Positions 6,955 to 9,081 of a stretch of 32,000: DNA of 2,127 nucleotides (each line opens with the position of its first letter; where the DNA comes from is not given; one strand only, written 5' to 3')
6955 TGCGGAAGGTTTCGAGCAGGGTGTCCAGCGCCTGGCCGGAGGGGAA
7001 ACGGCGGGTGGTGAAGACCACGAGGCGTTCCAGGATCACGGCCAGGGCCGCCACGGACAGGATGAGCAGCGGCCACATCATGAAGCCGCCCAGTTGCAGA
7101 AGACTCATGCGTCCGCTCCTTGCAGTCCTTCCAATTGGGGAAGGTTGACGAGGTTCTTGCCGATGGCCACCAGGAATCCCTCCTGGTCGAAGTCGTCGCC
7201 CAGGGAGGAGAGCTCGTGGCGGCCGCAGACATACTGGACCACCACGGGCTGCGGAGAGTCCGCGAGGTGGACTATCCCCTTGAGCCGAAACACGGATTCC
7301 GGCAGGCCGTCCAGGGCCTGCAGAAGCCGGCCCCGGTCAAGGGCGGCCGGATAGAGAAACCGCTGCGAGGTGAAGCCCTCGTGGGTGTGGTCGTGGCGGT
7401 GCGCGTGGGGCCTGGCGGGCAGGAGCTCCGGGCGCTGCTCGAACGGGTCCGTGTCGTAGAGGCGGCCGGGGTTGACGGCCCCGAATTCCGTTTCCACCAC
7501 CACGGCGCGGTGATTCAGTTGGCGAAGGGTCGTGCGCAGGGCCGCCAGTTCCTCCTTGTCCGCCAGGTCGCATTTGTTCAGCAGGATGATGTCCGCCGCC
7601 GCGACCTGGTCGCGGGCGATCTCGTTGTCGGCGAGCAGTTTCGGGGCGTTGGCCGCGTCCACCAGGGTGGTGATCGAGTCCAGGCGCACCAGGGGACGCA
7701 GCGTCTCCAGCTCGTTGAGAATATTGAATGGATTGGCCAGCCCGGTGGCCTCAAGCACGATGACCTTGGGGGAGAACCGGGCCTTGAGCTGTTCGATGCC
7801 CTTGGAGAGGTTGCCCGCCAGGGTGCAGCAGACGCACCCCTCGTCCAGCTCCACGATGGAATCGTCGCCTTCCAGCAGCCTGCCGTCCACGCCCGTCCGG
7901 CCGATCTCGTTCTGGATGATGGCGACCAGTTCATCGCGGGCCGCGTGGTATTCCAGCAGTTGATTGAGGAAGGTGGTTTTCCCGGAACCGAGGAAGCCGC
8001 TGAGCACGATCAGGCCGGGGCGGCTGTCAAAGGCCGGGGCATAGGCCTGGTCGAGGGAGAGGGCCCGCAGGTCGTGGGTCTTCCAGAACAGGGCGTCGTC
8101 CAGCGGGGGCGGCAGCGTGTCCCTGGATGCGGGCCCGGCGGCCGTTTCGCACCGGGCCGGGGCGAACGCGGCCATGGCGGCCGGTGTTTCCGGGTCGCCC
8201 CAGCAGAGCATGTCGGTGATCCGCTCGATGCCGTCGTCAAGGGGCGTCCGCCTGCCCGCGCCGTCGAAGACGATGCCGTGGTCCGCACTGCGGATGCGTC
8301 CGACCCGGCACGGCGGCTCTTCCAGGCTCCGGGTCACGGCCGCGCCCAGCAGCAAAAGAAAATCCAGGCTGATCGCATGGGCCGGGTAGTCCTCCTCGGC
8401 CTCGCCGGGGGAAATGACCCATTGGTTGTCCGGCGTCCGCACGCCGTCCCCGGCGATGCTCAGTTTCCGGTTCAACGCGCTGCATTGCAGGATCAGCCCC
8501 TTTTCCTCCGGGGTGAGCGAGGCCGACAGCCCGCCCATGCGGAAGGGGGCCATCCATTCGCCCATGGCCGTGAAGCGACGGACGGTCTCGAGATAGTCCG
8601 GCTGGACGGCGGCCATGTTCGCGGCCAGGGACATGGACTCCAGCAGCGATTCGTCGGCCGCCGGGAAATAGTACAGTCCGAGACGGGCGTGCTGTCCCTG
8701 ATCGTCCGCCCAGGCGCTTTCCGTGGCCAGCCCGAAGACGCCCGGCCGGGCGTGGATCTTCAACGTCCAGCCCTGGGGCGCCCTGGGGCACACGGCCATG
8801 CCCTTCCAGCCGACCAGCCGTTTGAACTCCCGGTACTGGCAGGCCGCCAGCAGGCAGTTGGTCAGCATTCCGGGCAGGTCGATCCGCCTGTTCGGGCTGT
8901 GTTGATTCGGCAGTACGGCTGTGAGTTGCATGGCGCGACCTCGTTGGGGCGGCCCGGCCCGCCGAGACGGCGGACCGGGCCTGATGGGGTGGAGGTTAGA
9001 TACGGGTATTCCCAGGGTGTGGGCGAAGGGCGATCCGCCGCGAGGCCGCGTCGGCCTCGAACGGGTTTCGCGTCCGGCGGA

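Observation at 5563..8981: COG0523 GTPase with an unrecognised ~300-aa N-terminal domain, translationally coupled to exbB-exbD-tonB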

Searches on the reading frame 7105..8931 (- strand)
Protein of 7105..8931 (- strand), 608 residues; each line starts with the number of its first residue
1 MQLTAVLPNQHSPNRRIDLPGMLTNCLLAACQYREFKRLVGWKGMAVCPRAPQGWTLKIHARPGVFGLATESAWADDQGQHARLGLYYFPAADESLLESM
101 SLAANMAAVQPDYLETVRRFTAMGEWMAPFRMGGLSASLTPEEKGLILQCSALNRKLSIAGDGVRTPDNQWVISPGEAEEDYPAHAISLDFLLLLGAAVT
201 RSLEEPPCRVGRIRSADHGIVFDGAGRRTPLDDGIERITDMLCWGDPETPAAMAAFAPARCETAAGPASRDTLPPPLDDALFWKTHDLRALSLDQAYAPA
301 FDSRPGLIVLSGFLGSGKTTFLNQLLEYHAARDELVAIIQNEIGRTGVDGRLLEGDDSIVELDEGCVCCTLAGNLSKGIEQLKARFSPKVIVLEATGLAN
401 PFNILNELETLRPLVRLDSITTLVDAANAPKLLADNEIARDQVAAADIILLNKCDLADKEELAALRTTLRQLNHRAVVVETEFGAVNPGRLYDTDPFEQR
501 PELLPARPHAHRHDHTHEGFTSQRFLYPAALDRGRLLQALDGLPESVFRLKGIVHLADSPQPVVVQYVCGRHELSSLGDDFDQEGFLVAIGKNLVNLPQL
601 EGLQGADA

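Call 3: search_protein_families(library=pfam, proteins=[window:7105-8931:-], max_evalue=0.1)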
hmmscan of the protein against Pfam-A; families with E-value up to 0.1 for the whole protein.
window:7105-8931:- (608 aa): 16 families
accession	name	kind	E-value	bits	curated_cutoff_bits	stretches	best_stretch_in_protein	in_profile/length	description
PF02492.25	cobW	-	2.3e-44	151.6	20.7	1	308-479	3-179/180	CobW/HypB/UreG, nucleotide-binding domain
PF07683.19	CobW_C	-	1.5e-11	44.5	22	1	526-594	7-81/94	Cobalamin synthesis protein cobW C-terminal domain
PF13191.12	AAA_16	-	6.8e-05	23.9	32.6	1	293-333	12-52/167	AAA ATPase domain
PF03193.22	RsgA_GTPase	-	0.0016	18.7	30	0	445-482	54-92/174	RsgA GTPase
PF00448.28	SRP54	-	0.0059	16.7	22.7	1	307-455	3-151/196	SRP54-type protein, GTPase domain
PF13401.12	AAA_22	-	0.0073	17.1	27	1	304-336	4-37/130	AAA domain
PF03205.20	MobB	-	0.011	16.1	26.6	1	308-349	2-43/133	Molybdopterin guanine dinucleotide synthesis protein B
PF25199.1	nSTAND_NTPase5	-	0.013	15.8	34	1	298-340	34-77/145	Novel STAND NTPase 5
PF02367.23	TsaE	-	0.018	15.4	26.6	1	306-330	22-46/128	Threonylcarbamoyl adenosine biosynthesis protein TsaE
PF00437.27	T2SSE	-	0.02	14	24.9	1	296-334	133-171/370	Type II/IV secretion system protein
PF00009.33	GTP_EFTU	-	0.021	14.9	26.5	0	439-477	117-154/188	Elongation factor Tu GTP binding domain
PF13238.12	AAA_18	-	0.045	14.6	29.4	0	308-329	1-22/128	AAA domain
PF06414.18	Zeta_toxin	-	0.05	13.5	22.3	0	299-342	11-53/199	Zeta toxin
PF13671.12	AAA_33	-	0.068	13.9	27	0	307-330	1-24/143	AAA domain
PF20720.3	nSTAND3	-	0.084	13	27.2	0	306-338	18-51/155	Novel STAND NTPase 3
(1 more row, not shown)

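Call 4: search_protein_families(library=ncbifam, proteins=[window:7105-8931:-], max_evalue=0.1)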
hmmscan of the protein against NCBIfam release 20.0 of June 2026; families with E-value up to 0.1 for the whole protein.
window:7105-8931:- (608 aa): 14 families
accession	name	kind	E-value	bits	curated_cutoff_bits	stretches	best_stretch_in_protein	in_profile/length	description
TIGR02475.1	CobW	equivalog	2.2e-36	125.4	332.1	2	308-427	7-134/342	cobalamin biosynthesis protein CobW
NF038288.1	chaper_GTP_ZigA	equivalog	2.9e-33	115.3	600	2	308-431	4-140/390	zinc metallochaperone GTPase ZigA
NF008578.0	PRK11537.1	equivalog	7.3e-31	107.5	361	1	308-568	7-276/318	GTPase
NF041053.1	CobW_rel_Se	equivalog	1.3e-19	70.6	180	1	307-481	3-181/195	CobW-related selenoprotein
NF047431.1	hiber_recruit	equivalog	3.6e-05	22.9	375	0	356-563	58-297/402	ribosome hibernation factor-recruiting GTPase MRF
TIGR00231.1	small_GTP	domain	0.00019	21.2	42.5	0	308-344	6-42/164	GTP-binding protein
NF041000.1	ATPase_ComGA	equivalog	0.00045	19.3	300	1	299-333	122-156/267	competence type IV pilus ATPase ComGA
TIGR00073.1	hypB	equivalog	0.0032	17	121.2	0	312-384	37-108/217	hydrogenase nickel incorporation protein HypB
TIGR03596.1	GTPase_YlqF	equivalog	0.016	14.6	208.2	1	416-482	21-86/276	ribosome biogenesis GTPase YlqF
TIGR01420.1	pilT_fam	subfamily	0.025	13.8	319.1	1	286-332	103-149/343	PilT/PilU family type 4a pilus ATPase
TIGR00150.1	T6A_YjeE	equivalog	0.036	13.9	60.1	1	306-327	23-44/135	tRNA (adenosine(37)-N6)-threonylcarbamoyltransferase complex ATPase subunit type 1 TsaE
TIGR03015.1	pepcterm_ATPase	hypoth_equivalog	0.036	13.5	324.5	1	302-338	40-76/269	XrtA/PEP-CTERM system-associated ATPase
NF010407.0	PRK13833.1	subfamily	0.09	12.2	499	0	420-485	165-228/323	conjugal transfer protein TrbB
TIGR02788.1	VirB11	equivalog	0.097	11.7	249.95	0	308-338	147-177/308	P-type DNA transfer ATPase VirB11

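Call 22: predict_structure(protein=window:7105-8931:-)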
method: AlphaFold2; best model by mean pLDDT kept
length: 608 residues; sequences in the alignment: 1
mean_pLDDT: 39.0   pTM: 0.31
mean pLDDT of the five models: 39.0, 29.9, 28.5, 25.8, 25.6
residues with pLDDT >= 90: 0; 70-90: 19; 50-70: 106; < 50: 483
segments of 3 or more residues with pLDDT < 50: 1-302, 312-317, 344-349, 396-403, 446-459, 472-608
pLDDT, mean of each block of 10 residues (from residue 1): 29 31 36 31 34 36 38 41 42 36 28 31 31 33 36 29 30 29 30 35 29 31 36 42 36 28 26 27 23 33 54 48 60 68 48 53 59 66 73 55 52 57 54 59 51 46 51 42 28 30 27 25 27 35 32 33 33 33 35 36 33
secondary structure, 60 per line:
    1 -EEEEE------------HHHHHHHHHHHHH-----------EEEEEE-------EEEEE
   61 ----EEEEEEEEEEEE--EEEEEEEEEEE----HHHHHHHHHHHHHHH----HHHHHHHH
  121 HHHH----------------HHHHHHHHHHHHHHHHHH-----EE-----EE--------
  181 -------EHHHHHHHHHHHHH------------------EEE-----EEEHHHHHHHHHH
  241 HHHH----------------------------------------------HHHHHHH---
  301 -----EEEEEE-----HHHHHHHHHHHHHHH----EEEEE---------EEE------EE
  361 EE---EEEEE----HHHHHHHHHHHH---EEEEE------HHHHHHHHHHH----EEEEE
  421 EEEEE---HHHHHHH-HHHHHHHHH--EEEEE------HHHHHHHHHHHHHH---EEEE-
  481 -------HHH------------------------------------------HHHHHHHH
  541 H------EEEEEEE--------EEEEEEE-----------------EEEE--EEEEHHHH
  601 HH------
elements in order: E2-6 H19-31 E43-48 E56-60 E65-76 E79-89 H94-108 H113-124 H141-158 H189-201 E220-222 E228-230 H231-244 H291-297 E306-311 H317-331 E336-340 E350-352 E359-362 E366-370 H375-386 E390-394 H401-411 E416-425 H429-435 H437-445 E448-452 H459-472 E476-479 H533-541 E548-554 E563-569 E587-590 E593-596 H597-602

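Call 41: predict_structure(alignment_id=A2)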
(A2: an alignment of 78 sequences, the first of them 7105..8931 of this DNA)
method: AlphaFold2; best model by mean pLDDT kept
length: 608 residues; sequences in the alignment: 78
mean_pLDDT: 89.6   pTM: 0.85
mean pLDDT of the five models: 89.6, 88.8, 88.5, 88.5, 87.4
residues with pLDDT >= 90: 455; 70-90: 97; 50-70: 52; < 50: 4
segments of 3 or more residues with pLDDT < 50: none
pLDDT, mean of each block of 10 residues (from residue 1): 76 75 94 94 91 92 97 93 97 96 96 94 93 96 92 98 96 97 98 98 95 95 96 96 85 54 79 94 97 94 94 93 92 89 69 66 61 86 92 90 87 93 97 95 95 97 97 94 89 74 56 84 94 97 94 96 93 92 93 92 76
secondary structure, 60 per line:
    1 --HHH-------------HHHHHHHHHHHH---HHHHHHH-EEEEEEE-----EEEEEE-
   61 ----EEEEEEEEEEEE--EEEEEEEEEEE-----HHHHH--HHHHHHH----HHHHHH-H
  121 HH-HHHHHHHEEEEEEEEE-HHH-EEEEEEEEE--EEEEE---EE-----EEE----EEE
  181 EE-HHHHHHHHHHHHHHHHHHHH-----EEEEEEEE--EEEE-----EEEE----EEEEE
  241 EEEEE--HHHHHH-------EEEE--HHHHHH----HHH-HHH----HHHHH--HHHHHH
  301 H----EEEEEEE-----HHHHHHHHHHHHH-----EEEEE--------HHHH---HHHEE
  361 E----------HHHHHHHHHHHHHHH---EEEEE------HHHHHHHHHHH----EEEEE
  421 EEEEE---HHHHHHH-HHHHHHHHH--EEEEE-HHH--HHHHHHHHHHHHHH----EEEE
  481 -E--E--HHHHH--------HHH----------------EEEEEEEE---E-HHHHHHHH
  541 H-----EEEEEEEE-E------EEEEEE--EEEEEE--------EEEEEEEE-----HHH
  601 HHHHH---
elements in order: H19-30 H34-40 E42-48 E54-59 E65-76 E79-89 H95-99 H102-108 H113-118 H124-130 E131-139 E145-153 E156-160 E171-173 E178-182 H184-203 E209-216 E219-222 E228-231 E236-245 H248-253 E261-264 H267-272 H288-292 H295-301 E306-312 H318-330 E336-340 H349-352 E359-361 H372-386 E390-394 H401-411 E416-425 H429-435 H437-445 E448-452 H459-472 E477-480 H488-492 E520-527 H533-541 E547-554 E563-568 E571-576 E585-592 H598-605

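Call 45: fold_search(model_id=the predicted structure, library=pdb)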
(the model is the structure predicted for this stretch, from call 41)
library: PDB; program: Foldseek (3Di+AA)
matches with E <= 10: 1578; with E <= 0.001: 179
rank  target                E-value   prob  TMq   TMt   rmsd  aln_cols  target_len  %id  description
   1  1nij                  1.0e-16  1.00  0.26  0.47  20.2       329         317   26  YJIA PROTEIN (released 2003-06-24)
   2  4ixn_A                2.1e-16  1.00  0.27  0.48  20.0       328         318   26  Crystal Structure of Zn(II)-bound E37A,C66A,C67A triple mutant YjiA GTPase (released 2013-02-27)
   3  4ixm_A                3.4e-16  1.00  0.26  0.48  20.1       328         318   26  Crystal structure of Zn(II)-bound YjiA GTPase from E. coli (released 2013-02-27)
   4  2hf8_A                2.5e-07  1.00  0.26  0.67   3.5       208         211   18  Crystal structure of HypB from Methanocaldococcus jannaschii in the triphosphate form, in complex with zinc (released 2006-07-04)
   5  4hi0_E                4.9e-07  1.00  0.23  0.63   4.2       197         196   20  Crystal Structure of Helicobacter pylori Urease Accessory Protein UreF/H/G complex (released 2013-10-16)
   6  5xkt_A                1.9e-06  1.00  0.24  0.67   3.4       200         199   24  Klebsiella pneumoniae UreG in complex with GMPPNP and nickel (released 2017-12-13)
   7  2hf8_B                2.8e-06  1.00  0.24  0.66   3.0       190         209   19  Crystal structure of HypB from Methanocaldococcus jannaschii in the triphosphate form, in complex with zinc (released 2006-07-04)
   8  3avt_A                3.0e-06  0.97  0.18  0.10  25.3       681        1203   11  Structure of viral RNA polymerase complex 1 (released 2012-01-18)
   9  5hcn                  4.7e-06  1.00  0.25  0.53   5.2       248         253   14  GPN-loop GTPase Npa3 in complex with GMPPCP (released 2016-01-13)
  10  5hci_F                6.2e-06  1.00  0.25  0.53   6.0       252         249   15  GPN-loop GTPase Npa3 in complex with GDP (released 2016-01-20)
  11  5hci_C                6.2e-06  1.00  0.25  0.53   6.1       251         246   15  GPN-loop GTPase Npa3 in complex with GDP (released 2016-01-20)
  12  5hci_E                6.5e-06  1.00  0.24  0.51   6.1       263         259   14  GPN-loop GTPase Npa3 in complex with GDP (released 2016-01-20)
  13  5hci_B                7.3e-06  1.00  0.25  0.52   5.4       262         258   15  GPN-loop GTPase Npa3 in complex with GDP (released 2016-01-20)
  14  2www_D                8.6e-06  1.00  0.22  0.39   8.7       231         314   14  Crystal Structure of Methylmalonic Acidemia Type A Protein (released 2009-11-17)
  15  7epk                  8.6e-06  1.00  0.24  0.33  12.0       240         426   22  Crystal Structure of Signal Recognition Particle 54 kDa protein (SRP54) from Aeropyrum pernix K1 in Complex with GDP (released 2021-05-19)
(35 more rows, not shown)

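Call 77: fold_search(model_id=the predicted structure, library=viral)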
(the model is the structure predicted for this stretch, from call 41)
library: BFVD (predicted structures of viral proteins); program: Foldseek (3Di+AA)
matches with E <= 10: 1217; with E <= 0.001: 8
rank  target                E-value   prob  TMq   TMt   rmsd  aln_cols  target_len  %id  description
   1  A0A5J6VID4            1.5e-04  0.99  0.17  0.15  17.7       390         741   11  protein-synthesizing GTPase [Megaviridae environmental sample]
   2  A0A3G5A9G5            2.3e-04  0.99  0.20  0.33  19.4       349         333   11  GTP binding translation elongation factor [Hyperionvirus sp.]
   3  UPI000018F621         2.9e-04  0.77  0.11  0.15  17.4       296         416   13  (no name look-up for this kind of identifier)
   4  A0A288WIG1            5.1e-04  0.75  0.15  0.18  17.0       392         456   11  DNA helicase 2 [Erinnyis ello granulovirus]
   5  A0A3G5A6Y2            5.7e-04  0.33  0.15  0.13  25.6       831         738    9  Uncharacterized protein (Fragment) [Homavirus sp.]
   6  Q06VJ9                9.3e-04  0.72  0.14  0.15  15.9       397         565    8  (no name in the UniProt tables at hand)
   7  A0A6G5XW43            9.8e-04  0.98  0.15  0.35  12.0       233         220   13  (no name in the UniProt tables at hand)
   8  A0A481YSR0            9.8e-04  0.87  0.17  0.23  18.7       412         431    9  RecD helicase /ATP-dependent exoDNAse [Marseillevirus LCMAC102]
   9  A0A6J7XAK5            1.1e-03  0.44  0.11  0.13  16.3       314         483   10  DnaB Replicative DNA helicase [uncultured Caudovirales phage]
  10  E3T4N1                1.1e-03  0.21  0.14  0.11  25.6       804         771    9  Uncharacterized protein [Cafeteria roenbergensis virus (strain BV-PW1)]
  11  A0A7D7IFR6            1.7e-03  0.97  0.14  0.33  12.9       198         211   17  (no name in the UniProt tables at hand)
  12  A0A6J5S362            2.0e-03  0.98  0.15  0.40  10.4       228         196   13  Deoxynucleoside monophosphate kinase [uncultured Caudovirales phage]
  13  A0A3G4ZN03            2.3e-03  0.85  0.16  0.27  17.1       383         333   11  Translation elongation factor EF-1 subunit alpha [Terrestrivirus sp.]
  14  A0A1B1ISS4            2.4e-03  0.47  0.10  0.13  14.3       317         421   12  (no name in the UniProt tables at hand)
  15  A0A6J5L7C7            2.5e-03  0.18  0.12  0.12  23.9       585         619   10  Replicative DNA helicase [uncultured Caudovirales phage]
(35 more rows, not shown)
